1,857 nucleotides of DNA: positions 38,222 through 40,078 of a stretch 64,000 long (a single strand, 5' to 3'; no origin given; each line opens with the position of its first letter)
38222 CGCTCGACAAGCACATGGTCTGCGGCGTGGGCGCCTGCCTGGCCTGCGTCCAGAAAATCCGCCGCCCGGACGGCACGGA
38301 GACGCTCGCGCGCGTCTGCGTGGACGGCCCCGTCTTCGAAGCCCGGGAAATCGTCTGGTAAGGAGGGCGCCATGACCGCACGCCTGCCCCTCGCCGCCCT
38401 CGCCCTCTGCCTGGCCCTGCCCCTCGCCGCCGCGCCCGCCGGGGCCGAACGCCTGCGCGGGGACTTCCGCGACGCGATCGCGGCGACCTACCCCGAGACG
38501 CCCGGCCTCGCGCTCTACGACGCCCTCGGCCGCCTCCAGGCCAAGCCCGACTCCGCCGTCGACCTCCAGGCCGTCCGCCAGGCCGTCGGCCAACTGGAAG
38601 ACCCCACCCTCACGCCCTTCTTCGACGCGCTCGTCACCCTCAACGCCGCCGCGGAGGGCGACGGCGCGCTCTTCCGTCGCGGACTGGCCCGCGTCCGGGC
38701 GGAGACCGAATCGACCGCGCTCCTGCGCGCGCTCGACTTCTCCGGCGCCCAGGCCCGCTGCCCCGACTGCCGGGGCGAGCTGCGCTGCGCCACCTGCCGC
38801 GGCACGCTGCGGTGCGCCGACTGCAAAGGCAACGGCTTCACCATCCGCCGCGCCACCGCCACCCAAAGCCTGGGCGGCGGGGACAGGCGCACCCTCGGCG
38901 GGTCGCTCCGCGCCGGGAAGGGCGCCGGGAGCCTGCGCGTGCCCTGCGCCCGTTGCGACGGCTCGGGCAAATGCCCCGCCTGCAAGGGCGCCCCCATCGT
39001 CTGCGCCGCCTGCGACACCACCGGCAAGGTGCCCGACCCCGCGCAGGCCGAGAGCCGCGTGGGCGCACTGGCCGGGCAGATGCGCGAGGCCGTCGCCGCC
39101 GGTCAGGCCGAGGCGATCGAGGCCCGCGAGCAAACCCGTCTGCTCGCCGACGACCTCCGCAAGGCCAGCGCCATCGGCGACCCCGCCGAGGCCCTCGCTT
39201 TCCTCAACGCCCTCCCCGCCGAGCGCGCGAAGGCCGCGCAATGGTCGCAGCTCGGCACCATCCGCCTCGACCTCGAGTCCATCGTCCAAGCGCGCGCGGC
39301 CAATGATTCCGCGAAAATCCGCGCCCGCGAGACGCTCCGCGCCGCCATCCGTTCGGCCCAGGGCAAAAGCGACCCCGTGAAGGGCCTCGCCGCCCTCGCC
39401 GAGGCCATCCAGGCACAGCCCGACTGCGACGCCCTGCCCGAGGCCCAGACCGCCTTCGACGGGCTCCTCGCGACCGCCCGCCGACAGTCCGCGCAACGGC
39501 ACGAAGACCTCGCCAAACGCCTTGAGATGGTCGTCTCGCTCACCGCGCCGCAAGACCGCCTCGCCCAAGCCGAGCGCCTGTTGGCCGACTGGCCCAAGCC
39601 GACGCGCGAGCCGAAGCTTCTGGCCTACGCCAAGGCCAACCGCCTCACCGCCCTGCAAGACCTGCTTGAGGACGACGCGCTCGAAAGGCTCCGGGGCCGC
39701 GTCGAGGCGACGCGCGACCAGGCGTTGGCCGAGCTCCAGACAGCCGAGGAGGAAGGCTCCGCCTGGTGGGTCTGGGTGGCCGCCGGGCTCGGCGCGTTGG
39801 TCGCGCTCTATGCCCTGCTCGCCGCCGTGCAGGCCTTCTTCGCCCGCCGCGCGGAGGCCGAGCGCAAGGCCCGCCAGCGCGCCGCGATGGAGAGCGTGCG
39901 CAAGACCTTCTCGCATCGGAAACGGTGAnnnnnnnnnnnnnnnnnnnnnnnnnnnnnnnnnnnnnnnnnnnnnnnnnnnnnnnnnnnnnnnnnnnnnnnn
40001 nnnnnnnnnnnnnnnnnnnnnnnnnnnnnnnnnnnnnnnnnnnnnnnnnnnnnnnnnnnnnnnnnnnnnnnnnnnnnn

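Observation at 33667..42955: Tight six-gene cluster built around a 1008-aa Ser/Thr kinase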

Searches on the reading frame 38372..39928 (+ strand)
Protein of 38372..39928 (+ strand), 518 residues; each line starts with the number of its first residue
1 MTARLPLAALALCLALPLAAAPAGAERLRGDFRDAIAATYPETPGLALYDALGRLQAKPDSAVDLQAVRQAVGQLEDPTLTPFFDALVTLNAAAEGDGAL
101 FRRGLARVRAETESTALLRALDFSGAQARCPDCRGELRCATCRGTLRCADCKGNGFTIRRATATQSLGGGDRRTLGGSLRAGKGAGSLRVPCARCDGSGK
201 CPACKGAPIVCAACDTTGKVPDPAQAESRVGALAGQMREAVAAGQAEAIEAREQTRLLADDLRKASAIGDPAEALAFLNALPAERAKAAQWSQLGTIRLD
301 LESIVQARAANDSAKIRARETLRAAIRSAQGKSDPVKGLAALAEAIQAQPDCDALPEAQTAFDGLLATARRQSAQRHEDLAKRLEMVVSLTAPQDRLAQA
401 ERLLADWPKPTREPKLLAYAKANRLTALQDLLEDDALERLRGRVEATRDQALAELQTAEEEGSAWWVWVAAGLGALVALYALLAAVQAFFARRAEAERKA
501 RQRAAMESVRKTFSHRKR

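Call 4: search_protein_families(library=pfam, proteins=[window:38372-39928:+], max_evalue=0.01)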
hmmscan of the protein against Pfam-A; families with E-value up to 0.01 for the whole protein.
window:38372-39928:+ (518 aa): 0 families

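Call 5: search_protein_families(library=ncbifam, proteins=[window:38372-39928:+], max_evalue=0.01)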
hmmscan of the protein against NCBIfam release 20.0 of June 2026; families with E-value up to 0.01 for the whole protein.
window:38372-39928:+ (518 aa): 0 families

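Call 49: search_protein_families(library=pfam, proteins=[window:38372-39925:+], max_evalue=1)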
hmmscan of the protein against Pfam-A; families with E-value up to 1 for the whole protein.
window:38372-39925:+ (518 aa): 3 families
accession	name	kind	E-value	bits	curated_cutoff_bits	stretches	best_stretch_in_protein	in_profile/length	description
PF25433.1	DUF7895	-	0.012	16.4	27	1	138-163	4-29/75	Domain of unknown function (DUF7895)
PF23733.2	GRXCR1-2_C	-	0.017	15.5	26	1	190-218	10-39/47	GRXCR1/2, C-terminal domain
PF15777.11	Anti-TRAP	-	0.3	11.5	32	0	188-221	9-43/59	Tryptophan RNA-binding attenuator protein inhibitory protein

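Call 86: predict_structure(protein=window:38372-39925:+)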
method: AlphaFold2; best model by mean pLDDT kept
length: 518 residues; sequences in the alignment: 1
mean_pLDDT: 57.9   pTM: 0.33
mean pLDDT of the five models: 57.9, 57.2, 56.8, 54.5, 53.2
residues with pLDDT >= 90: 6; 70-90: 158; 50-70: 167; < 50: 187
segments of 3 or more residues with pLDDT < 50: 1-28, 78-80, 85-195, 204-211, 213-215, 218-220, 424-431, 465-468
pLDDT, mean of each block of 10 residues (from residue 1): 35 40 46 53 62 60 66 56 47 37 39 32 26 31 32 27 24 28 32 48 46 47 65 77 78 81 83 87 69 73 78 81 89 87 83 81 85 73 59 57 59 54 48 51 58 59 48 55 59 70 79 66
secondary structure, 60 per line:
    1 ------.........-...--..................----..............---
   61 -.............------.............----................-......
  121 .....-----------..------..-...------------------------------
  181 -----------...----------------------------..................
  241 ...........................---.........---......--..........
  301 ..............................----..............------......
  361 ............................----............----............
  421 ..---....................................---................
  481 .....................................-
elements in order: H7-15 H22-39 H44-57 H62-74 H81-93 H98-113 H115-125 H223-267 H271-279 H283-288 H291-330 H335-348 H355-388 H393-404 H409-422 H426-461 H465-517

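Call 96: search_protein_families(library=padloc, proteins=[window:38372-39928:+], max_evalue=0.001)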
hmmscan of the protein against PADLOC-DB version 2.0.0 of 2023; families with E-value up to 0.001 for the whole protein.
window:38372-39928:+ (518 aa): 0 families
